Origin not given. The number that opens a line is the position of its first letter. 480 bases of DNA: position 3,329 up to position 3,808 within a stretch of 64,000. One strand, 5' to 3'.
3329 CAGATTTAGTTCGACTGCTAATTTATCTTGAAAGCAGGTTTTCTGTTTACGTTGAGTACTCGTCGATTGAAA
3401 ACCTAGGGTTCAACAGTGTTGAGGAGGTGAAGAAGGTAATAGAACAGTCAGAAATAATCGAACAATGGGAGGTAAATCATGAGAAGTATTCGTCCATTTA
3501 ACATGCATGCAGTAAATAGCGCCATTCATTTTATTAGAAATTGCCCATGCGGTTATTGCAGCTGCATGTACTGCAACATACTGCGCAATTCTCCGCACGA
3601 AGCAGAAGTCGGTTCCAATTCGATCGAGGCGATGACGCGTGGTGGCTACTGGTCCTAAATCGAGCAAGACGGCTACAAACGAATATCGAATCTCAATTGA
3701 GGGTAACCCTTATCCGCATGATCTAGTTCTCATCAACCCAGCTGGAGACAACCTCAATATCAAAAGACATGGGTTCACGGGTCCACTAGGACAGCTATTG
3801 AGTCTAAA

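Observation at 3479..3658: Unannotated 59-aa Cys-rich small ORF (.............) with a strong RBS: candidate precursor peptide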

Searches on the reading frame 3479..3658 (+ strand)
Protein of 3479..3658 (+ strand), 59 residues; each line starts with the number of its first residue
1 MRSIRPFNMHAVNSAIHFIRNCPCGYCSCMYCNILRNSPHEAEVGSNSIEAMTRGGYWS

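Call 5: search_protein_families(library=pfam, proteins=[window:3479-3658:+], max_evalue=0.1)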
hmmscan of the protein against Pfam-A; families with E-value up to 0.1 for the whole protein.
window:3479-3658:+ (59 aa): 0 families

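Call 6: search_protein_families(library=ncbifam, proteins=[window:3479-3658:+], max_evalue=0.1)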
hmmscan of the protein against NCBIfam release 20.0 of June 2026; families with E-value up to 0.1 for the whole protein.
window:3479-3658:+ (59 aa): 0 families

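Call 10: find_homologous_proteins(query=window:3479-3655:+, max_evalue=10)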
Query seq(59 aa) (59 aa): 5 proteins with E <= 10 among 5 candidates.
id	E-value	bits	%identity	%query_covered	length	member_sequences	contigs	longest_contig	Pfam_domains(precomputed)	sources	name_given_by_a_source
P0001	2.0e-33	130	93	100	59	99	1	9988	-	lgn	-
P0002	1.7e-32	127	93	98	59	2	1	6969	-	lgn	-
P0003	2.8e-23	98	82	86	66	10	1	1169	-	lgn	-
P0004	3.3e-8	51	100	46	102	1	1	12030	-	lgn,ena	-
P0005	1.3e-4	39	81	44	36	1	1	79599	-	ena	-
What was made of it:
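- Tried and rejected: The search with the peptide found only near-identical Collinsella copies and deletion fusions (call 10).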

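Call 15: find_encoding_contigs(protein=P0001, flank=6000, max_places=6)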
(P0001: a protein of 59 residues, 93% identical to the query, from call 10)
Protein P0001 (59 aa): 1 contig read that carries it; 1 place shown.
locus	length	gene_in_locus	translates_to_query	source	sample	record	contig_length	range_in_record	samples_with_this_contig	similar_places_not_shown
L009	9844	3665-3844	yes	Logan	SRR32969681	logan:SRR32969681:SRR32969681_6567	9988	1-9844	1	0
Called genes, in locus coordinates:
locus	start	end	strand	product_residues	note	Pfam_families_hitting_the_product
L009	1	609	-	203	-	PF00465:Fe-ADH, PF13685:Fe-ADH_2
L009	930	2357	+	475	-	PF04055:Radical_SAM, PF13353:Fer4_12 (weak)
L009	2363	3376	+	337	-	-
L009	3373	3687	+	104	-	-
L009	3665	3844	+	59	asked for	-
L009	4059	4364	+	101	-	-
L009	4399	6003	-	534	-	PF00005:ABC_tran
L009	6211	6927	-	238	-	PF06912:DUF1275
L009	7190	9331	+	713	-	PF08497:Radical_SAM_N, PF04055:Radical_SAM (weak), PF11842:DUF3362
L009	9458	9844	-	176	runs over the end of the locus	?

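Call 16: find_encoding_contigs(protein=P0002, flank=6000, max_places=4)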
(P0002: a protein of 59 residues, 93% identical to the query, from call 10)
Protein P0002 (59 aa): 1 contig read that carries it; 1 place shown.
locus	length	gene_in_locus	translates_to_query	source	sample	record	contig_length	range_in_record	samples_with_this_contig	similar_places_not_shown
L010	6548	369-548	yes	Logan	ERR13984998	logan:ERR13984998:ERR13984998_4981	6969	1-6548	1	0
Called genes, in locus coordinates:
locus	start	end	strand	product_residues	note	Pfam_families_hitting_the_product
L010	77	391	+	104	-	-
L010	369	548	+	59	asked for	-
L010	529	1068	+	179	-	-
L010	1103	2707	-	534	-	PF00005:ABC_tran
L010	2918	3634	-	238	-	PF06912:DUF1275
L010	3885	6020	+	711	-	PF08497:Radical_SAM_N, PF04055:Radical_SAM (weak), PF11842:DUF3362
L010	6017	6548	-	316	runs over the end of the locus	?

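Call 20: search_protein_families(library=ncbifam, proteins=[window:3479-3655:+, P0001, P0002], max_evalue=10)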
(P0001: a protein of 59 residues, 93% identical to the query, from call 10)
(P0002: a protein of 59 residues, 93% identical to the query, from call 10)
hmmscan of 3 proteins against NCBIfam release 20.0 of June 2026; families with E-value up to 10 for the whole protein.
seq(59 aa): 0 families

P0001 (59 aa): 0 families

P0002 (59 aa): 0 families

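Call 36: find_related_loci(query=A1, collection=genome_contigs, flank=8000)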
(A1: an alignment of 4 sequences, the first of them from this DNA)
Query A1 (59 aa) in genome_contigs; peptide patterns used: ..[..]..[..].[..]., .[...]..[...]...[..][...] (x = any residue, [..] = any of these).
316 stretches matched a pattern; 211 encode a relative of the query (tblastn E <= 1e-3); the best 80 are kept; 80 distinct loci.
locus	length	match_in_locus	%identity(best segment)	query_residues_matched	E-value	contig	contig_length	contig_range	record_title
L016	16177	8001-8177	100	1-59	9e-37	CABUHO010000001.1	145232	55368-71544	MAG TPA_asm: uncultured Collinsella sp. isolate MGYG-HGUT-04011 genome assembly, contig: GUT_GENOME253550_1, whole genom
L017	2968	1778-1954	100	1-59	9e-37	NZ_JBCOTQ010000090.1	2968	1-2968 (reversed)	Collinsella aerofaciens strain RTP21002st2_D10_RTP31004_210507 NODE_90_length_2968_cov_15.550329, whole genome shotgun s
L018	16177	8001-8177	100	1-59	9e-37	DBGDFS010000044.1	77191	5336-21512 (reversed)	MAG TPA_asm: Collinsella sp. isolate MAG12133 k119_142639, whole genome shotgun sequence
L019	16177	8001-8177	98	1-59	1e-36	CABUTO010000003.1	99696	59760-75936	MAG TPA_asm: uncultured Collinsella sp. isolate MGYG-HGUT-04366 genome assembly, contig: GUT_GENOME270175_3, whole genom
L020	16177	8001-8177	100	1-59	9e-37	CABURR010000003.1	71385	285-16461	MAG TPA_asm: uncultured Collinsella sp. isolate MGYG-HGUT-04320 genome assembly, contig: GUT_GENOME266465_3, whole genom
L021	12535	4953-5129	97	1-59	4e-36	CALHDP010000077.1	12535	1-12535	MAG TPA_asm: uncultured Collinsella sp. isolate SRR5519167_bin.52_CONCOCT_v1.1_MAG genome assembly, contig: ERZ1310496.1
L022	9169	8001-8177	97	1-59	4e-36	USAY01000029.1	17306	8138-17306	uncultured Collinsella sp. isolate UMGS1546 genome assembly, contig: NODE_2207_length_17306_cov_15.715958, whole genome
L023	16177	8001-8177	97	1-59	4e-36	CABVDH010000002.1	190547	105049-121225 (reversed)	MAG TPA_asm: uncultured Collinsella sp. isolate MGYG-HGUT-04619 genome assembly, contig: GUT_GENOME285195_2, whole genom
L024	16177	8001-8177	97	1-59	4e-36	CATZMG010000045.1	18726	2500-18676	MAG TPA_asm: uncultured Collinsella sp. isolate ERR9578283_bin.14_MetaWRAP_v1.3_MAG genome assembly, contig: ERZ18533958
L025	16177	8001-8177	97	1-59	4e-36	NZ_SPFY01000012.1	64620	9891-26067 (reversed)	Collinsella aerofaciens strain 1001271st1_C3 NODE_12_length_64620_cov_17.4466, whole genome shotgun sequence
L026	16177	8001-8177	98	1-59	3e-36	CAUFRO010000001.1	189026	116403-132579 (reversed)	MAG TPA_asm: uncultured Collinsella sp. isolate SRR20881987_bin.24_MetaWRAP_v1.3_MAG genome assembly, contig: ERZ1877572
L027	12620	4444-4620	97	1-59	4e-36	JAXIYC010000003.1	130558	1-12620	MAG: Collinsella sp. isolate DOME_MAG_10563 10563_D0239_k141_2622, whole genome shotgun sequence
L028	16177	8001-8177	97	1-59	4e-36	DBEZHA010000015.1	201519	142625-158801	MAG TPA_asm: Collinsella sp. isolate MAG2479 k141_19952, whole genome shotgun sequence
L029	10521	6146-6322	97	1-59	4e-36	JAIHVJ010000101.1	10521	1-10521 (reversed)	MAG: Collinsella sp. isolate CHE503_017 scaffold_1012, whole genome shotgun sequence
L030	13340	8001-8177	97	1-59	6e-36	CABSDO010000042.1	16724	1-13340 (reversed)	MAG TPA_asm: uncultured Collinsella sp. isolate MGYG-HGUT-02198 genome assembly, contig: GUT_GENOME137467_42, whole geno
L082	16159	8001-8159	85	7-59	3e-28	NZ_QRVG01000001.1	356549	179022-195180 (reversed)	Collinsella sp. AF23-2 AF23-2.Scaf1, whole genome shotgun sequence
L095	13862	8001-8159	85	7-59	3e-28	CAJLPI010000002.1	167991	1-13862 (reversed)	MAG TPA_asm: uncultured Collinsella sp. isolate SRR413567-bin.12 genome assembly, contig: NODE_27_length_167991_cov_35.4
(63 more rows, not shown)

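Call 46: search_protein_representatives(protein=window:3479-3655:+)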
Query: 59 residues. Proteins with E-value up to 0.001 (for the whole library): 7; up to 1e-10: 2; up to 1e-30: 0. The best 7 are listed.
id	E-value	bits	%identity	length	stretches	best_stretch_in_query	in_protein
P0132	2.6e-20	87.2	76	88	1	14-58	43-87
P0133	3.9e-11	58.4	46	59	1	3-58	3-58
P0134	6.9e-09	51.3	44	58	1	1-58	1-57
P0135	1.6e-07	47.0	83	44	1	30-59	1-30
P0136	3.4e-07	46.0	43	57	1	12-58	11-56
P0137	5.5e-07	45.3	39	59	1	2-57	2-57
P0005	4.1e-05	39.4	84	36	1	35-59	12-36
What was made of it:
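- Tried and rejected: The peptide against 1.84 billion representatives gave only 7 hits (call 46).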

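Call 48: search_protein_families(library=pfam, proteins=[window:3479-3655:+], max_evalue=10)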
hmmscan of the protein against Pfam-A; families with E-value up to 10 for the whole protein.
seq(59 aa): 0 families

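Call 55: find_encoding_contigs(protein=P0133, flank=8000, max_places=2)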
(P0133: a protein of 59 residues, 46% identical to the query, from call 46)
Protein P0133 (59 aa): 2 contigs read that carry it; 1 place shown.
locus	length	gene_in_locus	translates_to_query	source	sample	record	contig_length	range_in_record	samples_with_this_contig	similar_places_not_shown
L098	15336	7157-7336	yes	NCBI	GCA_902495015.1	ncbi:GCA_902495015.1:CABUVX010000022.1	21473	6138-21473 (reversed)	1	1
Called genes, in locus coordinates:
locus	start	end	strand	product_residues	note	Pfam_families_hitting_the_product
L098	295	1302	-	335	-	PF00749:tRNA-synt_1c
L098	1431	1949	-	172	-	PF00210:Ferritin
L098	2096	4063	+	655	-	PF09972:DUF2207, PF20990:DUF2207_C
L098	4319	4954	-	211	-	PF00583:Acetyltransf_1 (weak), PF13508:Acetyltransf_7 (faint)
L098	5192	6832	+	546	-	PF02142:MGS, PF01808:AICARFT_IMPCHas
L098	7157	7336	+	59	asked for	-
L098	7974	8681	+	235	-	-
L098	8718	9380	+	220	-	PF00072:Response_reg, PF00486:Trans_reg_C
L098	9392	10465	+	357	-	PF02518:HATPase_c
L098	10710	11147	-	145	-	PF00582:Usp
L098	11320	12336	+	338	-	PF02673:BacA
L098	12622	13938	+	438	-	PF00860:Xan_ur_permease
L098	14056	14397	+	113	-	PF03960:ArsC (weak)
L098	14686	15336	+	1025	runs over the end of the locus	PF00580:UvrD-helicase, PF13245:AAA_19, PF01443:Viral_helicase1 (faint), PF13361:UvrD_C, PF13538:UvrD_C_2, PF21196:PcrA_UvrD_tudor (weak)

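Call 61: find_encoding_contigs(protein=P0136, flank=8000, max_places=2)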
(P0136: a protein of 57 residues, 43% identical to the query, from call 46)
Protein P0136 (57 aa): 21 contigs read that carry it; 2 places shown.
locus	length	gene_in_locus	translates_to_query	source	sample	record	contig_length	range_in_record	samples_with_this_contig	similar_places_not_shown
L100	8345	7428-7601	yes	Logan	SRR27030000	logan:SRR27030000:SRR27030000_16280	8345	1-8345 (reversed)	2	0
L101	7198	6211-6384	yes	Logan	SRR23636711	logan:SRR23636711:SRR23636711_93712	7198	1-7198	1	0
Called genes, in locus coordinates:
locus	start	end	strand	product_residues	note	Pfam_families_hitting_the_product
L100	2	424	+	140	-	?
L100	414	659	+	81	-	-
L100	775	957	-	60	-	-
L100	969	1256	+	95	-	-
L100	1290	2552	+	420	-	PF13173:AAA_14, PF13635:DUF4143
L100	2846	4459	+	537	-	PF00664:ABC_membrane, PF00005:ABC_tran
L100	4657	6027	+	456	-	PF04055:Radical_SAM, PF13353:Fer4_12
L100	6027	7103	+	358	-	-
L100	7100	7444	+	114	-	-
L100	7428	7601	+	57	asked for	-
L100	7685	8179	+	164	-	-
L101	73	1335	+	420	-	PF13173:AAA_14, PF13635:DUF4143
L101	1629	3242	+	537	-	PF00664:ABC_membrane, PF00005:ABC_tran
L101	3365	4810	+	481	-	PF13353:Fer4_12, PF04055:Radical_SAM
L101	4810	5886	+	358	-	-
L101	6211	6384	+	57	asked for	-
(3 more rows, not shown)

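Call 62: find_encoding_contigs(protein=P0137, flank=8000, max_places=2)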
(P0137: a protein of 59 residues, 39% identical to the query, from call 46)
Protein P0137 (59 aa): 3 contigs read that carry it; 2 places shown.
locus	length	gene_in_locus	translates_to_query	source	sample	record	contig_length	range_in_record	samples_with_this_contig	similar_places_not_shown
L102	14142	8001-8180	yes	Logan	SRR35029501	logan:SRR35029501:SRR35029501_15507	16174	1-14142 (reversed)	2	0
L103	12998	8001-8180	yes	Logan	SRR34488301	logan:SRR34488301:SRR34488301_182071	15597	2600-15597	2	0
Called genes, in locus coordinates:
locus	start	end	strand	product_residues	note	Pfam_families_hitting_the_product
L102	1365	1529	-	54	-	-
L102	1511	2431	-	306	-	-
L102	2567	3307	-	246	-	-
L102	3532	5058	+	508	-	PF02463:SMC_N (faint), PF13304:AAA_21 (faint)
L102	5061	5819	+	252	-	-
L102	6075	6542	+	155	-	-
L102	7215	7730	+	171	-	-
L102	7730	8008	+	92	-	-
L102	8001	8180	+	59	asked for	-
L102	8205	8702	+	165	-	-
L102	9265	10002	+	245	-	-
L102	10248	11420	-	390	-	PF07690:MFS_1, PF12832:MFS_1_like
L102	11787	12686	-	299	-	PF00126:HTH_1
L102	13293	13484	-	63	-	-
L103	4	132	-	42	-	-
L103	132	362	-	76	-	-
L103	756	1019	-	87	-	-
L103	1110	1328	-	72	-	-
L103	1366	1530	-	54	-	-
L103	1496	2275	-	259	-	-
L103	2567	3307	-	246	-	-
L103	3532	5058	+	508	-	PF02463:SMC_N (faint), PF13304:AAA_21 (faint)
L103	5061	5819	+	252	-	-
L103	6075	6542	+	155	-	-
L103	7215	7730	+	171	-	-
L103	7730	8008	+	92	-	-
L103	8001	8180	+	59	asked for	-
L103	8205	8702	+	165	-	-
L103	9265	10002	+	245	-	-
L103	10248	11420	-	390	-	PF07690:MFS_1, PF12832:MFS_1_like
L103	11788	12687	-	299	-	PF00126:HTH_1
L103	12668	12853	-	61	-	-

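Call 67: list_cluster_members(proteins=[window:3479-3655:+, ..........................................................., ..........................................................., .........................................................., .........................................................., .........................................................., P0136, P0137, P0133])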
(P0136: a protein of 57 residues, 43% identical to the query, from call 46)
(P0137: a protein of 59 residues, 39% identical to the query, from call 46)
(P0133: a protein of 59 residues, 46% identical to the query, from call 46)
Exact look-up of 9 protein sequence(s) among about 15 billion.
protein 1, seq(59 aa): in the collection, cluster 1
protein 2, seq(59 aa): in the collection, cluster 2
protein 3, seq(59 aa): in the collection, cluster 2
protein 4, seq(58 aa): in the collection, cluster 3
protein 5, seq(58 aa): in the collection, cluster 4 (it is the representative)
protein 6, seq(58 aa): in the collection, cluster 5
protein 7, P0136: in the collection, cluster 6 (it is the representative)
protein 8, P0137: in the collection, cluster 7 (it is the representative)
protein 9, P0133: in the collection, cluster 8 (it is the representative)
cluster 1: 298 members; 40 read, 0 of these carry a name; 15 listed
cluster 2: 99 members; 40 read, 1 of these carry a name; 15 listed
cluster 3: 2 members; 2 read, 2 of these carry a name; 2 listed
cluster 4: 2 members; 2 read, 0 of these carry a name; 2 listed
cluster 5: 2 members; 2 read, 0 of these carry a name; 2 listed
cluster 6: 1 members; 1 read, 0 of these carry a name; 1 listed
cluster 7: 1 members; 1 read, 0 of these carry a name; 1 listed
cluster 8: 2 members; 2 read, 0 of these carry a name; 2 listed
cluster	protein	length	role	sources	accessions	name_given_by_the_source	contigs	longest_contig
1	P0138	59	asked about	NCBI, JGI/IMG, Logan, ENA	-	-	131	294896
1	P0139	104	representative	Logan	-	-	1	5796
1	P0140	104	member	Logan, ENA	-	-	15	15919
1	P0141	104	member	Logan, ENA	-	-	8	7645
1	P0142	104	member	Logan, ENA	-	-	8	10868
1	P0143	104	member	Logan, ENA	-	-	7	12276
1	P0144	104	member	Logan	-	-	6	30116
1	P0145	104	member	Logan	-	-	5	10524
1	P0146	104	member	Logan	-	-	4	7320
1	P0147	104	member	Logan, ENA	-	-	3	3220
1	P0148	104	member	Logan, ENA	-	-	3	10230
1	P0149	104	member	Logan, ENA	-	-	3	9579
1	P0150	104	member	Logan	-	-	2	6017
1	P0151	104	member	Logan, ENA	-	-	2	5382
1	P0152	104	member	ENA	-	-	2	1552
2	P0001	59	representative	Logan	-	-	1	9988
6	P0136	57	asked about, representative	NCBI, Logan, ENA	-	-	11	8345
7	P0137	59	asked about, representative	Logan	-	-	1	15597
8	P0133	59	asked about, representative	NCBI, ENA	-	-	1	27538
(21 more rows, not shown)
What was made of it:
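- Checked: Its exact sequence and common variants are on record from NCBI, JGI, ENA and Logan on 131, 967 and 531 contigs, at best named 'hypothetical protein' (call 67).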

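Call 77: search_protein_families(library=pfam, proteins=[L102:8205-8702:+, L100:7685-8179:+, L098:7974-8681:+, L102:7215-7730:+, L102:7730-8008:+], max_evalue=10)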
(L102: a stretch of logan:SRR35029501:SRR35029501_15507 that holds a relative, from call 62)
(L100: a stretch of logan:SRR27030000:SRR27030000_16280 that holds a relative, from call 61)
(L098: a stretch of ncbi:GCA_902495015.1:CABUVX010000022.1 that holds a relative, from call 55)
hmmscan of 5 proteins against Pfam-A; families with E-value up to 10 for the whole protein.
L102:8205-8702:+ (165 aa): 0 families

L100:7685-8179:+ (164 aa): 0 families

L098:7974-8681:+ (235 aa): 0 families

L102:7215-7730:+ (171 aa): 0 families

L102:7730-8008:+ (92 aa): 1 family
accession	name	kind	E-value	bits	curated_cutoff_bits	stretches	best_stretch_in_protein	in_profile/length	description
PF08793.15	2C_adapt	-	0.079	13.6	22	1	35-53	13-30/35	2-cysteine adaptor domain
